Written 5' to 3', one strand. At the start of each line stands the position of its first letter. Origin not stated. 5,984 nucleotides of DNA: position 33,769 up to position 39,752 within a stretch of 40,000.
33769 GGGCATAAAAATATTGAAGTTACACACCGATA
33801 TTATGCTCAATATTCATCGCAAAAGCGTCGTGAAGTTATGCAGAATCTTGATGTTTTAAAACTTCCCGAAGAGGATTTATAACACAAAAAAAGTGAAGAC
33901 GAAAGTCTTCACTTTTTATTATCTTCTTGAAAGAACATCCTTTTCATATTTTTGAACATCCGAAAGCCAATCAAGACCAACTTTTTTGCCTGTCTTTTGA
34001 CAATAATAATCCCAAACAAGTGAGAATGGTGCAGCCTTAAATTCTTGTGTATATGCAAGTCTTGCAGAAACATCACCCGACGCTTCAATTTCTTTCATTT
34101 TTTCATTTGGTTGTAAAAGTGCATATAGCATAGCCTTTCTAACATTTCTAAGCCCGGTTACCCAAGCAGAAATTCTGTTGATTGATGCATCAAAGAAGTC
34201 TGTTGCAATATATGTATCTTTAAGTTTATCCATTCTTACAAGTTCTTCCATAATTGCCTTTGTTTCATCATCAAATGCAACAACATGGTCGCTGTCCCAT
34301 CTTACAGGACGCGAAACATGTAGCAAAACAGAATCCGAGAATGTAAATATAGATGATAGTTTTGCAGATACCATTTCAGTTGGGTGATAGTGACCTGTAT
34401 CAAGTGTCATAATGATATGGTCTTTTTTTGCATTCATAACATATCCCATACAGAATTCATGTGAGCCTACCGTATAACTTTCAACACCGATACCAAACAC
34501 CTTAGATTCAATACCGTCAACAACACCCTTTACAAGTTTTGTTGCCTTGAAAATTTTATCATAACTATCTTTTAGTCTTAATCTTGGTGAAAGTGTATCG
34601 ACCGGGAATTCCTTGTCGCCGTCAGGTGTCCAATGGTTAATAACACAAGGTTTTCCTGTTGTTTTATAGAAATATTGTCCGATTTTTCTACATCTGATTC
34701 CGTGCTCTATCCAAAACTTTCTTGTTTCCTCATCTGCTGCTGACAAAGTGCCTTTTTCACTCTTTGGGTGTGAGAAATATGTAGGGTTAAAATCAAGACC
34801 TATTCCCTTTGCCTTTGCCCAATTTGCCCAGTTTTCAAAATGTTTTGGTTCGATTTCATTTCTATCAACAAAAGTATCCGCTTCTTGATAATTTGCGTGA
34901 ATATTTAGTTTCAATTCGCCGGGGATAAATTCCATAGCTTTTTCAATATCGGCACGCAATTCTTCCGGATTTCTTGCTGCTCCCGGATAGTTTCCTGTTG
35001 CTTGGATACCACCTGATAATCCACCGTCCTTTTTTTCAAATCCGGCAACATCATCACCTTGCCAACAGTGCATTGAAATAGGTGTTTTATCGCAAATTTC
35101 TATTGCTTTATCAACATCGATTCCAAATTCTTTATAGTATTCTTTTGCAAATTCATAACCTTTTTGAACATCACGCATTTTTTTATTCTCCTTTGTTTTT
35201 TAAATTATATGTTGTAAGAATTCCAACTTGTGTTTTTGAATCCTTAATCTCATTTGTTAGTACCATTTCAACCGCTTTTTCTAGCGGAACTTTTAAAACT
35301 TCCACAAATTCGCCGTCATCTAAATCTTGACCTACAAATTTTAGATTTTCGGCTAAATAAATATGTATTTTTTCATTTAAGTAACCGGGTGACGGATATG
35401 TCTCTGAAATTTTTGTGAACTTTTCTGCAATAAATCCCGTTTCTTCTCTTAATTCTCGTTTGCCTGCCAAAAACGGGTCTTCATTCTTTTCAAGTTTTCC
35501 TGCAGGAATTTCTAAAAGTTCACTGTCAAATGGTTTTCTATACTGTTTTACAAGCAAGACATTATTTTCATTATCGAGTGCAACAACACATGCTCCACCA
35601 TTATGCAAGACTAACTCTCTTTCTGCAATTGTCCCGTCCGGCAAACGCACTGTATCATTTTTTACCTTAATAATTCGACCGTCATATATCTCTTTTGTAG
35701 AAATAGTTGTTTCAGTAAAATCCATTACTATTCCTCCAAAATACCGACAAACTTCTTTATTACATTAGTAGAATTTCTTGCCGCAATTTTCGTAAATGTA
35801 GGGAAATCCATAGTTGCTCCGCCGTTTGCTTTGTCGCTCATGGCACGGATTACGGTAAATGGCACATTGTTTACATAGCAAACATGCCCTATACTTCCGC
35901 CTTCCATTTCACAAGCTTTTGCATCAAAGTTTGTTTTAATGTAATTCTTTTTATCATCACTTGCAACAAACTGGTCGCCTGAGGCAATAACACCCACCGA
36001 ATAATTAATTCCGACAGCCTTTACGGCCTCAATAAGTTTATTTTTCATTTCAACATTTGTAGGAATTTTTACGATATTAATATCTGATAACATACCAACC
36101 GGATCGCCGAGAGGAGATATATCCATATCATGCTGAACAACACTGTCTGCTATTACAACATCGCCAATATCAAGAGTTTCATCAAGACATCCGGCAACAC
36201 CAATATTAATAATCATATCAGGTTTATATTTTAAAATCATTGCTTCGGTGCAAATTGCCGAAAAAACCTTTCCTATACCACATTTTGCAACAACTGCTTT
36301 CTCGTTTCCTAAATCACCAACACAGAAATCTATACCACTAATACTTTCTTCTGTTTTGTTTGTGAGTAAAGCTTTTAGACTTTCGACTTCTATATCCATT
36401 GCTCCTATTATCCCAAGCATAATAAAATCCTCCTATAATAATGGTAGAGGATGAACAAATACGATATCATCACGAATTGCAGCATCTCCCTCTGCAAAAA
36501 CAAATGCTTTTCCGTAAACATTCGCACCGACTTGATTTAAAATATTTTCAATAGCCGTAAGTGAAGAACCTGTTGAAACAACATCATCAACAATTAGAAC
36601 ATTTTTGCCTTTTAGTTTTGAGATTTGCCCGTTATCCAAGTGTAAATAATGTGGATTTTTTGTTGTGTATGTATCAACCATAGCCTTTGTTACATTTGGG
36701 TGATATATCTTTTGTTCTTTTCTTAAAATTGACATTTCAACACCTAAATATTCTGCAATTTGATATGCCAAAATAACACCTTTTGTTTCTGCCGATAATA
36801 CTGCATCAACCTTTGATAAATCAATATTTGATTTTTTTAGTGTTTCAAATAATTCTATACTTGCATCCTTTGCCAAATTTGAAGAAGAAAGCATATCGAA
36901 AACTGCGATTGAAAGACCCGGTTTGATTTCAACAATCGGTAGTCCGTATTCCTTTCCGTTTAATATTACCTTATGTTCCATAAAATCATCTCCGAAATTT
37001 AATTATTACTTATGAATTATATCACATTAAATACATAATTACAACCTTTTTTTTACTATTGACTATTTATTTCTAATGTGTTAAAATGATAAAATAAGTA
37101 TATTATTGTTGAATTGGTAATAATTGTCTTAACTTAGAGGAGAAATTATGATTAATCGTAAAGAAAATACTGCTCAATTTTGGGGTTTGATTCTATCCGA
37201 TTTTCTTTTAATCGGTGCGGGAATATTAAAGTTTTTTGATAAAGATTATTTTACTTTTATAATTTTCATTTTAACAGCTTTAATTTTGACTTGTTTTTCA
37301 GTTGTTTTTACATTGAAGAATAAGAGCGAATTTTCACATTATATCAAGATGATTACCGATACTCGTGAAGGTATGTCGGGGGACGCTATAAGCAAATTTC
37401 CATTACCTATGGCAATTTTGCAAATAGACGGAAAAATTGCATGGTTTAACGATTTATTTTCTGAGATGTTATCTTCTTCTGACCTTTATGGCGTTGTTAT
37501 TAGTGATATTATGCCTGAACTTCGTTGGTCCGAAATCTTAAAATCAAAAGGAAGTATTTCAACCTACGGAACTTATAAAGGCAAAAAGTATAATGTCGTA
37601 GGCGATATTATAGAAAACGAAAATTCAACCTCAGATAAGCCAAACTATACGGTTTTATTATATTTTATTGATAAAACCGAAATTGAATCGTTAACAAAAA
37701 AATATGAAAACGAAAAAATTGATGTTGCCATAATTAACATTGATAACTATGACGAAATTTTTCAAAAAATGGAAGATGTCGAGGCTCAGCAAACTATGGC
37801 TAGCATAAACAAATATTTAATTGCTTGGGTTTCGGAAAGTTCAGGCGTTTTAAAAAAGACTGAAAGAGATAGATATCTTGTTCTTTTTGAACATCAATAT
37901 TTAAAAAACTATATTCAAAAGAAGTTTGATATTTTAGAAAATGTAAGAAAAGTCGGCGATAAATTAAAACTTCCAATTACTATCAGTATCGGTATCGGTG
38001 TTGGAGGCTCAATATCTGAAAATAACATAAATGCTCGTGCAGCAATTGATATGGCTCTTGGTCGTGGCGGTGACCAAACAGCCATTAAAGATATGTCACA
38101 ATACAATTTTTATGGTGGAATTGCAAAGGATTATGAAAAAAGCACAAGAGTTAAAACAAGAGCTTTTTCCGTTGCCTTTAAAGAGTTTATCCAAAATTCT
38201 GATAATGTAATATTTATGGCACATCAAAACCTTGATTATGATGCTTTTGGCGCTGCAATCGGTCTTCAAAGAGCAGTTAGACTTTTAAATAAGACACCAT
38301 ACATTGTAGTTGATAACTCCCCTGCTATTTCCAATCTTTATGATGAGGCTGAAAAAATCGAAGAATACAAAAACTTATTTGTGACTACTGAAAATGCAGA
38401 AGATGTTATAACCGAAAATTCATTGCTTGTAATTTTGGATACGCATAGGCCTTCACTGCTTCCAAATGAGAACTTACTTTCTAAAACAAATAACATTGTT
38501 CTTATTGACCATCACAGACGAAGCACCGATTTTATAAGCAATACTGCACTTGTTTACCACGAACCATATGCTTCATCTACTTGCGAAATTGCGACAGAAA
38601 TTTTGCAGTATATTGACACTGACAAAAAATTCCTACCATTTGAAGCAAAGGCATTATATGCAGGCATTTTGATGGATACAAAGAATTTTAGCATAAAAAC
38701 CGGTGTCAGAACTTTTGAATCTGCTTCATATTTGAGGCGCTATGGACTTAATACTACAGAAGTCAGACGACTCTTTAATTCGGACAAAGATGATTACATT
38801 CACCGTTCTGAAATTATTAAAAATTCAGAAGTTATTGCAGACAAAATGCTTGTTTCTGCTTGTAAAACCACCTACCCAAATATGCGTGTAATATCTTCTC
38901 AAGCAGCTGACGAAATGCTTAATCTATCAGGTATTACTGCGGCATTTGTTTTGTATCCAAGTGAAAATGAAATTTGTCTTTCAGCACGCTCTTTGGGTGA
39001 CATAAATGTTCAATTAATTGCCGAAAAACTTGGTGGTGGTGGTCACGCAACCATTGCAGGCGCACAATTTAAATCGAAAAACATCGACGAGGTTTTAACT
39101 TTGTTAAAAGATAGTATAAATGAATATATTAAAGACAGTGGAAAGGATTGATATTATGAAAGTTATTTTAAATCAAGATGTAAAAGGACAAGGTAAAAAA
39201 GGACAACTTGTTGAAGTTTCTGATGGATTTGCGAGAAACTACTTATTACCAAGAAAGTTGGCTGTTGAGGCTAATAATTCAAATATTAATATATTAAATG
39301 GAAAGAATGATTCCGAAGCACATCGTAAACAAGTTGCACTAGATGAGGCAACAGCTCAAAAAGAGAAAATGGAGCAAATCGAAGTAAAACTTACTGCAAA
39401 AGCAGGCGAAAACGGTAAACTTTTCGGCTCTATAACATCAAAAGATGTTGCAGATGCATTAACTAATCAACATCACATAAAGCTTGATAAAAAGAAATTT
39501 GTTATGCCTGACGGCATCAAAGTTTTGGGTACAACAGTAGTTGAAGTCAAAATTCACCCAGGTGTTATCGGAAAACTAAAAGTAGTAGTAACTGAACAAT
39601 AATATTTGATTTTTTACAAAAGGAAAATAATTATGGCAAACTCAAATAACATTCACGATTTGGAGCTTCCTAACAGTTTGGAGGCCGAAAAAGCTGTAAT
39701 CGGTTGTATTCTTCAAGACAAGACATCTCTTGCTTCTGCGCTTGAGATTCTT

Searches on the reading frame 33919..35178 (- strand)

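Call 18: search_protein_families(library=ncbifam, proteins=[window:33919-35178:-], max_evalue=1e-8)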
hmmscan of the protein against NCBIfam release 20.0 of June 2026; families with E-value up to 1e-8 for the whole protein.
window:33919-35178:- (419 aa): 2 families
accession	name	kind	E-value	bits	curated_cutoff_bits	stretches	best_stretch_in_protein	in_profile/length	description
NF002203.0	PRK01076.1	equivalog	4.1e-188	625.8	572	1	3-419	4-418/419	L-rhamnose isomerase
TIGR01748.1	rhaA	equivalog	4.3e-180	599.3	584.95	1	5-419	2-414/414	L-rhamnose isomerase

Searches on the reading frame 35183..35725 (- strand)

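Call 18: search_protein_families(library=ncbifam, proteins=[window:35183-35725:-], max_evalue=1e-8)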
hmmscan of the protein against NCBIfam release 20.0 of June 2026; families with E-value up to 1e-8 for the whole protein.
window:35183-35725:- (180 aa): 3 families
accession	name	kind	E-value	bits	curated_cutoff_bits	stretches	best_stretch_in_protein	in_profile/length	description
NF008736.0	PRK11762.1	equivalog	6.2e-23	81.3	169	1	12-167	15-172/186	ADP compounds hydrolase NudE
NF011585.0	PRK15009.1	equivalog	1.2e-15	57.8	234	1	35-167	38-179/191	GDP-mannose pyrophosphatase NudK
TIGR00052.1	TIGR00052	subfamily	1.9e-15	57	79.55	1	33-167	35-181/188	nudix-type nucleoside diphosphatase, YffH/AdpP family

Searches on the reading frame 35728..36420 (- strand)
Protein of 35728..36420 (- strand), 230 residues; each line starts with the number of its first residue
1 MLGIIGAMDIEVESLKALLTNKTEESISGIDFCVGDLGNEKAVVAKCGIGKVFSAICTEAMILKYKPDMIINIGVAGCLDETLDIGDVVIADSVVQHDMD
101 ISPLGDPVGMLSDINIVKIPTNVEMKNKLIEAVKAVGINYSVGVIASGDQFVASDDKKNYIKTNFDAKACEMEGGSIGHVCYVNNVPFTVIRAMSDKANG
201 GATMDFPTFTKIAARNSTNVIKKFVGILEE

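Call 18: search_protein_families(library=ncbifam, proteins=[window:35728-36420:-], max_evalue=1e-8)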
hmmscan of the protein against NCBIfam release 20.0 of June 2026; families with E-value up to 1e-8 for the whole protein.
window:35728-36420:- (230 aa): 13 families
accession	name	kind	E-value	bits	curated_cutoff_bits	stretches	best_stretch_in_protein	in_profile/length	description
NF004079.0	PRK05584.1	equivalog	3.7e-74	249.1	169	1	2-226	3-228/232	5'-methylthioadenosine/adenosylhomocysteine nucleosidase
TIGR01704.1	MTA_SAH-Nsdase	equivalog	1.6e-45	155.4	73.8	1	2-225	2-226/229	5'-methylthioadenosine/S-adenosylhomocysteine nucleosidase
NF011286.0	PRK14697.1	equivalog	2.9e-42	144.8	260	1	2-222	4-221/233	bifunctional 5'-methylthioadenosine/S-adenosylhomocysteine nucleosidase/phosphatase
NF005213.0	PRK06698.1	equivalog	4.3e-40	137.9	768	1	2-223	4-222/459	bifunctional 5'-methylthioadenosine/S-adenosylhomocysteine nucleosidase/phosphatase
NF005221.0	PRK06714.1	equivalog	6.1e-26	91.4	218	1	3-227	5-227/236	S-adenosylhomocysteine nucleosidase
TIGR03664.1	fut_nucase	equivalog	1.7e-21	76.9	124.7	1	7-197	6-202/228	futalosine hydrolase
TIGR03468.1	HpnG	hypoth_equivalog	1.7e-20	73.5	187.1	1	119-199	80-159/212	hopanoid-associated phosphorylase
NF004168.0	PRK05634.1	equivalog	7e-19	68.3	129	1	46-223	27-183/185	nucleosidase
NF005522.0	PRK07164.1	equivalog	2.2e-13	50.2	161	1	23-203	28-192/218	5'-methylthioadenosine/S-adenosylhomocysteine nucleosidase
NF005476.0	PRK07077.1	equivalog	1.4e-12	47.4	215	1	70-199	57-174/243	phosphorylase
NF004489.0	PRK05819.1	subfamily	8.9e-12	44.8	230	1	38-197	54-206/236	DeoD-type purine-nucleoside phosphorylase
NF006087.0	PRK08236.1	equivalog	2.1e-09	37.4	213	1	39-197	27-189/219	futalosine hydrolase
TIGR01718.1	Uridine-psphlse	equivalog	9e-09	35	280.3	0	35-160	48-164/245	uridine phosphorylase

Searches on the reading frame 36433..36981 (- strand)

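Call 18: search_protein_families(library=ncbifam, proteins=[window:36433-36981:-], max_evalue=1e-8)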
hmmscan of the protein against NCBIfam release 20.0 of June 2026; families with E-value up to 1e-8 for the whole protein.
window:36433-36981:- (182 aa): 15 families
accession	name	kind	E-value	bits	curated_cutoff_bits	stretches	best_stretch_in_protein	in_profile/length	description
NF005592.0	PRK07322.1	subfamily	6e-42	143.1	143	1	5-182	6-177/180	adenine phosphoribosyltransferase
NF006328.0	PRK08558.1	equivalog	1.6e-17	63.9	184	1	35-169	89-220/238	adenine phosphoribosyltransferase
NF002636.0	PRK02304.1-5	equivalog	1.7e-16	60.2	125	1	43-162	41-154/176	adenine phosphoribosyltransferase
TIGR01090.1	apt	equivalog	8.7e-15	55.2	185.85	1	45-162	35-146/169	adenine phosphoribosyltransferase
TIGR01743.1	purR_Bsub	equivalog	3.6e-14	52.4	258.7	1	19-162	95-231/268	pur operon repressor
NF002633.0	PRK02304.1-2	equivalog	3.6e-13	49.7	224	1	56-162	47-148/172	adenine phosphoribosyltransferase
NF002635.0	PRK02304.1-4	subfamily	1.3e-12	47.7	146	1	51-167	48-157/188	adenine phosphoribosyltransferase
NF040646.1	HPT_Archaea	equivalog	2.1e-12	47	200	1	52-168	49-157/184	hypoxanthine/guanine phosphoribosyltransferase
NF004689.0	PRK06031.1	equivalog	3.3e-12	46.1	175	1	33-157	57-186/233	phosphoribosyltransferase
NF002634.0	PRK02304.1-3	equivalog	5.9e-12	45.6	170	1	56-162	54-155/182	adenine phosphoribosyltransferase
NF006671.0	PRK09219.1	equivalog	1.9e-11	43.8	177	1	55-166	48-162/192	xanthine phosphoribosyltransferase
NF002632.0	PRK02304.1-1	equivalog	5e-11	42.7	243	1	35-163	38-157/183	adenine phosphoribosyltransferase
TIGR01251.1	ribP_PPkin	subfamily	6.4e-10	38.4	113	1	39-154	144-239/309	ribose-phosphate diphosphokinase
NF009211.0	PRK12560.1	equivalog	1.1e-09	38.3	188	1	56-162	50-151/187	adenine phosphoribosyltransferase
NF002095.0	PRK00934.1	equivalog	6e-09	35.5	296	1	59-154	157-234/287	ribose-phosphate diphosphokinase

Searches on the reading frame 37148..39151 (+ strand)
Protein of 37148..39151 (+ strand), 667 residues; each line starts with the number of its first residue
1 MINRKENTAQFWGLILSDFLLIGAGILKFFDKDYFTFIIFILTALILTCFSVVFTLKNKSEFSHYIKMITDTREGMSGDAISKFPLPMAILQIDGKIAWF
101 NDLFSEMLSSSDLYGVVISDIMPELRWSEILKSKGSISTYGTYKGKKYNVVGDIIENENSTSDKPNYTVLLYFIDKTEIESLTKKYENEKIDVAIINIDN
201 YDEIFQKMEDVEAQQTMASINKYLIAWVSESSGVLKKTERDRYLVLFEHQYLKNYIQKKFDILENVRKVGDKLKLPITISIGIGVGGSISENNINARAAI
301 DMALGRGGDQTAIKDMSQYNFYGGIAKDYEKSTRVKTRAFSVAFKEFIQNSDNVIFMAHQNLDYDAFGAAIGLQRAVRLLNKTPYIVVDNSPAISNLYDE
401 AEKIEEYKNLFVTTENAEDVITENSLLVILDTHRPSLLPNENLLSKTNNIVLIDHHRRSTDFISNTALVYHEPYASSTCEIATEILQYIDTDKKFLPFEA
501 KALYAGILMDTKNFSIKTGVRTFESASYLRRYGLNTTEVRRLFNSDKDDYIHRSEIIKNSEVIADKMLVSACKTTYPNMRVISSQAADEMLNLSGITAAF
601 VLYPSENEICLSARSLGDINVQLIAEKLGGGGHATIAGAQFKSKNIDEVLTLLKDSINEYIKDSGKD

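Call 18: search_protein_families(library=ncbifam, proteins=[window:37148-39151:+], max_evalue=1e-8)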
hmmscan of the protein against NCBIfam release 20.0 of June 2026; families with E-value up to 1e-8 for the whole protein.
window:37148-39151:+ (667 aa): 3 families
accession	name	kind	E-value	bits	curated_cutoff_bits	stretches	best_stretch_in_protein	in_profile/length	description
NF011110.0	PRK14538.1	equivalog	2.3e-91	307.2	707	1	33-660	54-682/838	putative bifunctional signaling protein/50S ribosomal protein L9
NF053633.1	OlncasPapPhNrnA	equivalog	3.5e-19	68.9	350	1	345-655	10-313/317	bifunctional oligoribonuclease/PAP phosphatase NrnA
NF041569.1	A-tRNAntase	equivalog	4.2e-10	38.5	1440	1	357-662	5-306/880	A-adding tRNA nucleotidyltransferase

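Call 29: find_encoding_contigs(protein=window:37148-39151:+, flank=10000, max_places=4)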
Protein window:37148-39151:+ (667 aa): 3 contigs read that carry it; 1 place shown.
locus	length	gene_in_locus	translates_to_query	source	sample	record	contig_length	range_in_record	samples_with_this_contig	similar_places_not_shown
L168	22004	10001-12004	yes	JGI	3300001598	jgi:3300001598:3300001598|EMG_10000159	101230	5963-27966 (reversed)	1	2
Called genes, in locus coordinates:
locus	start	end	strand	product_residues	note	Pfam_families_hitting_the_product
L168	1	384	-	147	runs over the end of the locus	-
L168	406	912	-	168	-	PF01467:CTP_transf_like, PF08218:Citrate_ly_lig (faint)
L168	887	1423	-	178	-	PF03602:Cons_hypoth95, PF02086:MethyltransfD12 (faint), PF05175:MTS (weak), PF13847:Methyltransf_31 (weak)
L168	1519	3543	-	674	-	PF17191:RecG_wedge, PF00176:SNF2-rel_dom (weak), PF04851:ResIII, PF00270:DEAD, PF07517:SecA_DEAD (weak), PF00271:Helicase_C, PF19833:RecG_dom3_C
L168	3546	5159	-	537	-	PF02734:Dak2, PF21645:FakA-like_M, PF13684:FakA-like_C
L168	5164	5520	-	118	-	PF03780:Asp23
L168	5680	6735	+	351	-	PF00589:Phage_integrase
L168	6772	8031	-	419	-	PF06134:RhaA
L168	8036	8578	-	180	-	PF28549:NDPSase_N, PF00293:NUDIX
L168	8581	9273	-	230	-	PF01048:PNP_UDP_1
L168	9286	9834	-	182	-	PF00156:Pribosyltran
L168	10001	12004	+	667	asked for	PF24898:GGDEF_GdpP, PF01368:DHH, PF02272:DHHA1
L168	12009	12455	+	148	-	PF01281:Ribosomal_L9_N, PF03948:Ribosomal_L9_C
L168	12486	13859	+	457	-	PF00772:DnaB, PF06745:ATPase, PF13481:AAA_25, PF03796:DnaB_C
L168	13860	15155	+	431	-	PF01171:ATP_bind_3, PF11734:TilS_C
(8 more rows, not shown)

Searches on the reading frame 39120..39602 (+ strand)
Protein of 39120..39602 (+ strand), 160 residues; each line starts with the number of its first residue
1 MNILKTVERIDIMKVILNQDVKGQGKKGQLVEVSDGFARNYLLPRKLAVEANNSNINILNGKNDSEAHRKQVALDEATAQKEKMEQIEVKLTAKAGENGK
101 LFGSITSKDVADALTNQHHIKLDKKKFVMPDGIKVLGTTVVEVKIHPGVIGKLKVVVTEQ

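Call 18: search_protein_families(library=ncbifam, proteins=[window:39120-39602:+], max_evalue=1e-8)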
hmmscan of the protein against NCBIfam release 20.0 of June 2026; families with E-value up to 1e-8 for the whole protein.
window:39120-39602:+ (160 aa): 2 families
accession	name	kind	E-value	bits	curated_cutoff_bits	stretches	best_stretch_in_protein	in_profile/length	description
TIGR00158.1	L9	equivalog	9.3e-46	156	58.6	1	13-159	1-147/148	50S ribosomal protein L9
NF011110.0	PRK14538.1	equivalog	4.2e-24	84.7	707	1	12-159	688-834/838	putative bifunctional signaling protein/50S ribosomal protein L9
